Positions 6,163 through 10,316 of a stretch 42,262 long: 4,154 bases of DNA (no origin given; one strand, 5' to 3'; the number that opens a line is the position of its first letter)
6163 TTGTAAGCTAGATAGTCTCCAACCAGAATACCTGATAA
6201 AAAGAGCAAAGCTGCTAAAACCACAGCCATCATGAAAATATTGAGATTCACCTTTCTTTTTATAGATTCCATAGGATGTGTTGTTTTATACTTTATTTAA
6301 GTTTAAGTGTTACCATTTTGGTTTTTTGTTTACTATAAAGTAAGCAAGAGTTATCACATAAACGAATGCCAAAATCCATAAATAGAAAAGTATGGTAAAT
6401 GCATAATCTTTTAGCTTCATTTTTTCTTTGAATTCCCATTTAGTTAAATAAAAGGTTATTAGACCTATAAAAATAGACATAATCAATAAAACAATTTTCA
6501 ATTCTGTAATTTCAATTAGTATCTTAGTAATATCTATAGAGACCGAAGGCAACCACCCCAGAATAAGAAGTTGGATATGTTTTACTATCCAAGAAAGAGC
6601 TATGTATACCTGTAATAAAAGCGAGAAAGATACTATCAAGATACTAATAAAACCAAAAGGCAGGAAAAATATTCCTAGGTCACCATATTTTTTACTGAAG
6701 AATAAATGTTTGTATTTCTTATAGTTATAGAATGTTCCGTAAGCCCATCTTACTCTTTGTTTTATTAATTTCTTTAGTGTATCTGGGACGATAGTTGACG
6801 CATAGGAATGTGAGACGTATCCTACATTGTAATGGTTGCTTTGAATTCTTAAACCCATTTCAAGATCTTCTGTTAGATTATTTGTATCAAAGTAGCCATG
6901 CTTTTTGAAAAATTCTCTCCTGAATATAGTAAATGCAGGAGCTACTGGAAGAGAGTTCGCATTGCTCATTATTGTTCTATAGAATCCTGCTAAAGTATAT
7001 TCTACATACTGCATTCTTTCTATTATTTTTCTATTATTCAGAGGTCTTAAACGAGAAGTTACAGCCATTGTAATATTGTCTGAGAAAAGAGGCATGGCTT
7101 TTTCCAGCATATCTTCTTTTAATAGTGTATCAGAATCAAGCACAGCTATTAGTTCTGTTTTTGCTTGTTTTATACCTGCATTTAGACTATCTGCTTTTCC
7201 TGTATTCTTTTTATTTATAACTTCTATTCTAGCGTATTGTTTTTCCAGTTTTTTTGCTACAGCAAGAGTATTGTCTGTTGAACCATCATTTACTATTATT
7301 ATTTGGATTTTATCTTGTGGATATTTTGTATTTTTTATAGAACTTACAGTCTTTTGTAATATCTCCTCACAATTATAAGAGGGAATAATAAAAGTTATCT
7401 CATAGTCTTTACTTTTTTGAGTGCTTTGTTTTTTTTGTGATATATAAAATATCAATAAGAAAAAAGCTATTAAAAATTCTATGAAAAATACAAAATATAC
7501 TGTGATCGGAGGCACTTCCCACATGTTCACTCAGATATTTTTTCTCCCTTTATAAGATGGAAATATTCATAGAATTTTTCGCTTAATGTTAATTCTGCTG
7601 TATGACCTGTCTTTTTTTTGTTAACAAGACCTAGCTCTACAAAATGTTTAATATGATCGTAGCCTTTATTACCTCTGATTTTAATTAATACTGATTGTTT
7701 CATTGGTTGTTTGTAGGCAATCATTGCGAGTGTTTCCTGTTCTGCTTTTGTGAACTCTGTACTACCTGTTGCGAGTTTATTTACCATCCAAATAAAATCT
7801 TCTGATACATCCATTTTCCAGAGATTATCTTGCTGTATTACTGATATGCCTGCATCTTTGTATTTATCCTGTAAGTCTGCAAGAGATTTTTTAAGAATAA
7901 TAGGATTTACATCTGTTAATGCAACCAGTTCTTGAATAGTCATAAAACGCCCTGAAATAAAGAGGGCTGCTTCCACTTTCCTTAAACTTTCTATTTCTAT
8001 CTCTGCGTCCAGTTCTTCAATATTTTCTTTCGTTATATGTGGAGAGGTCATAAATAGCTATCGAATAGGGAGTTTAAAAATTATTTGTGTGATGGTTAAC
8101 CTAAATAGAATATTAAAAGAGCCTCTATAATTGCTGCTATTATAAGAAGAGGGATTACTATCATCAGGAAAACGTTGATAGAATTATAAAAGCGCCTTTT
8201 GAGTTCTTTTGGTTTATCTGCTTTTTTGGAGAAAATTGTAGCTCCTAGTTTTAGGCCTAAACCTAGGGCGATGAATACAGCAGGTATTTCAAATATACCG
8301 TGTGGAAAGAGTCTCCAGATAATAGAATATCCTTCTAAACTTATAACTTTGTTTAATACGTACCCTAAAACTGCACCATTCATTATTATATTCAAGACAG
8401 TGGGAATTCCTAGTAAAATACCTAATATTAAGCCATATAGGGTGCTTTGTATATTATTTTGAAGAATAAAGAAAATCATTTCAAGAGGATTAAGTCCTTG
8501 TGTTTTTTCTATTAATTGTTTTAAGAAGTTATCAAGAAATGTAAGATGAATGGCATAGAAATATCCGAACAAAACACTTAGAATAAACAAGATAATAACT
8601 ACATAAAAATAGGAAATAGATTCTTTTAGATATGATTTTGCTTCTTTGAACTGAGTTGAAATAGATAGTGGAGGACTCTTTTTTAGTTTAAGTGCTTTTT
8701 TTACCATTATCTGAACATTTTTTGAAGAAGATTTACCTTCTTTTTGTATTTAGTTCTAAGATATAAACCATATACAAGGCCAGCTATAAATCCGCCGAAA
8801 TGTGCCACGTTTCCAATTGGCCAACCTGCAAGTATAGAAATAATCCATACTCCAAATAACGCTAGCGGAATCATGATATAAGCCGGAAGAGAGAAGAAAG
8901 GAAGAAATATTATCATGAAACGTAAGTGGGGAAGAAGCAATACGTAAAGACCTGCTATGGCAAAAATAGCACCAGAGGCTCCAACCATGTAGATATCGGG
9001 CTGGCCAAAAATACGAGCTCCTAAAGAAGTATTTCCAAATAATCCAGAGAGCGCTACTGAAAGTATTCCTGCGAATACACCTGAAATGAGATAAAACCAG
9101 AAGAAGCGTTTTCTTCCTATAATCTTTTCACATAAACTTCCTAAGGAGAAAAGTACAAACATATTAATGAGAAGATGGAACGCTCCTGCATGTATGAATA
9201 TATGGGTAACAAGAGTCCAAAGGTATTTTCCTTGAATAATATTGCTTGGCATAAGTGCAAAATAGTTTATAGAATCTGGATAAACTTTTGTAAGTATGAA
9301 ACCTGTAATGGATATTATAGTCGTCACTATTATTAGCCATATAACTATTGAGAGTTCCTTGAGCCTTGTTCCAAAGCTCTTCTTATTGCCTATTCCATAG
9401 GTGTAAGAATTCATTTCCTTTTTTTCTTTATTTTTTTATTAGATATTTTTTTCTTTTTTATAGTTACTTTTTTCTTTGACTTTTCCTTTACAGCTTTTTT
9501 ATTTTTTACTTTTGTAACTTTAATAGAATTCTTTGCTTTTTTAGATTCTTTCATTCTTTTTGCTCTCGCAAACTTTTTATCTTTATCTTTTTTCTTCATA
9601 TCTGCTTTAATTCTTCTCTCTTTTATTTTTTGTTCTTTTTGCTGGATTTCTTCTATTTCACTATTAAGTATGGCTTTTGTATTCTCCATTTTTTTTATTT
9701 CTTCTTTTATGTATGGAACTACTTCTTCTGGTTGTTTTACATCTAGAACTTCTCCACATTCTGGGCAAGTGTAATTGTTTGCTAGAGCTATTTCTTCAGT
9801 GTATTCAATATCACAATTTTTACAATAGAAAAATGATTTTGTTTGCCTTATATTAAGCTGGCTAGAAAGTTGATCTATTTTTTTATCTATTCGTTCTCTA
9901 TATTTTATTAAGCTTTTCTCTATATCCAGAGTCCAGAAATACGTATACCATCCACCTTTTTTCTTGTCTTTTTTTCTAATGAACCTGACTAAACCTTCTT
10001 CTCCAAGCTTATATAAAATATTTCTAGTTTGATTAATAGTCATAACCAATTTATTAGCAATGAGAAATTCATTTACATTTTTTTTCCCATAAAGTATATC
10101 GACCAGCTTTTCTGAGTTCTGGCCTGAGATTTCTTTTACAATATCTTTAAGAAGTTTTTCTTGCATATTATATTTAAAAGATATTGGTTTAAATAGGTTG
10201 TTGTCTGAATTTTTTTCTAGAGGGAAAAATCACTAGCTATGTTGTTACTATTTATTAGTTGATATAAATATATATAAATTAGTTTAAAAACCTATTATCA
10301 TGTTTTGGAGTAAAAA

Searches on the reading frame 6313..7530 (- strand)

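Call 50: search_protein_families(library=pfam, proteins=[window:6313-7530:-], max_evalue=0.001)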
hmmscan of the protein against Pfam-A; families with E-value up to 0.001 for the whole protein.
window:6313-7530:- (406 aa): 6 families
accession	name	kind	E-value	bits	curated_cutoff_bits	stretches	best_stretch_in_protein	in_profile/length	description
PF13641.12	Glyco_tranf_2_3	-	9.4e-36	124.4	27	1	45-265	3-230/230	Glycosyltransferase like family 2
PF00535.33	Glycos_transf_2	-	6.8e-35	120.9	23.3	1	47-211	2-167/168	Glycosyl transferase family 2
PF13632.12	Glyco_trans_2_3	-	1.2e-24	87.7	27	1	128-324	2-195/198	Glycosyl transferase family group 2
PF10111.15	Glyco_tranf_2_2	-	2.3e-14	54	27.3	1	46-237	1-207/276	Glycosyltransferase like family 2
PF13506.12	Glyco_transf_21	-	6.3e-11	42.5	21.7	1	112-263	18-173/174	Glycosyl transferase family 21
PF03142.21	Chitin_synth_2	-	4.4e-07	29.4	27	0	232-355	340-466/527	Chitin synthase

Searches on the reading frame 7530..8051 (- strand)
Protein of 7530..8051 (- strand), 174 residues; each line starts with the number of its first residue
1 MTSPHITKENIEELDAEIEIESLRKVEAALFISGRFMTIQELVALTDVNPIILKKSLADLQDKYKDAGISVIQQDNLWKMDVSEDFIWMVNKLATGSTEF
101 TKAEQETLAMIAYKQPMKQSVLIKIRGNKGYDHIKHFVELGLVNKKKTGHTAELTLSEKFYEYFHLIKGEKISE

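Call 50: search_protein_families(library=pfam, proteins=[window:7530-8051:-], max_evalue=0.001)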
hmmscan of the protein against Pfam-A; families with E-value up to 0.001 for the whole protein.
window:7530-8051:- (174 aa): 1 family
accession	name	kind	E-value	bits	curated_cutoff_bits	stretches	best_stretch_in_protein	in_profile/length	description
PF04079.22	SMC_ScpB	-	2.1e-30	105.8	27.4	1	25-168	2-153/160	Segregation and condensation complex subunit ScpB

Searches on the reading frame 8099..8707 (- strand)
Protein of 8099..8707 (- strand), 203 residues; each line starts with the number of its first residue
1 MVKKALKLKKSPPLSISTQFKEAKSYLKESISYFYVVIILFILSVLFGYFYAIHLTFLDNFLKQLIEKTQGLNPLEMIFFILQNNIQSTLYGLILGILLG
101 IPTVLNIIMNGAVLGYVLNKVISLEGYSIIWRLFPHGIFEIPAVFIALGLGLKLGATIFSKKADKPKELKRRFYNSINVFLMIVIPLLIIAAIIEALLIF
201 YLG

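Call 50: search_protein_families(library=pfam, proteins=[window:8099-8707:-], max_evalue=0.001)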
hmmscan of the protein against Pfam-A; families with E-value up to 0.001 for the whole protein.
window:8099-8707:- (203 aa): 1 family
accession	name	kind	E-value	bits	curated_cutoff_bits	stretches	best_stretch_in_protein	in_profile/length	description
PF01944.22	SpoIIM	-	2.9e-29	102.6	26.9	1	37-197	1-160/163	Stage II sporulation protein M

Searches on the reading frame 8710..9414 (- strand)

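Call 50: search_protein_families(library=pfam, proteins=[window:8710-9414:-], max_evalue=0.001)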
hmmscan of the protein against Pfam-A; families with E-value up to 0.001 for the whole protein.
window:8710-9414:- (235 aa): 2 families
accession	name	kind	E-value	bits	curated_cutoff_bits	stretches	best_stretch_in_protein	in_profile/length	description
PF01694.28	Rhomboid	-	3.3e-30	105.6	22.6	1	64-220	3-141/143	Rhomboid domain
PF08551.15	DUF1751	-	2.8e-09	37.9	22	1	56-125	1-68/99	Eukaryotic integral membrane protein (DUF1751)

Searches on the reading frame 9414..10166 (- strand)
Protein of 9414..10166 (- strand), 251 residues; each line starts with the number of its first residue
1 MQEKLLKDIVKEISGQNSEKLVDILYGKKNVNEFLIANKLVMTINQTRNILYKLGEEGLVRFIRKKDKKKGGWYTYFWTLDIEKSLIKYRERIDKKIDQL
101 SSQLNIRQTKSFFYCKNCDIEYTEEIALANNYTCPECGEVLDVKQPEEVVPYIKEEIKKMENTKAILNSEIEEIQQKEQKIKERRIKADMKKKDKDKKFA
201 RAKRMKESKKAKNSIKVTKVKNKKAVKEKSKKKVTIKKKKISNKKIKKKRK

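Call 50: search_protein_families(library=pfam, proteins=[window:9414-10166:-], max_evalue=0.001)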
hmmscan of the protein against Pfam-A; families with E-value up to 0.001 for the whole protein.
window:9414-10166:- (251 aa): 3 families
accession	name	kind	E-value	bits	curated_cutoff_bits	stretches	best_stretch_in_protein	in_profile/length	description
PF02002.24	TFIIE_alpha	-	6.7e-12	45.6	22.9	1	4-104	1-100/105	TFIIE alpha subunit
PF08271.17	Zn_Ribbon_TF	-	0.00016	21.6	29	1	113-144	1-32/43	TFIIB zinc-binding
PF01155.25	HypA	-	0.00089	19.7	28.9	1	101-145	59-101/112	Hydrogenase/urease nickel incorporation, metallochaperone, hypA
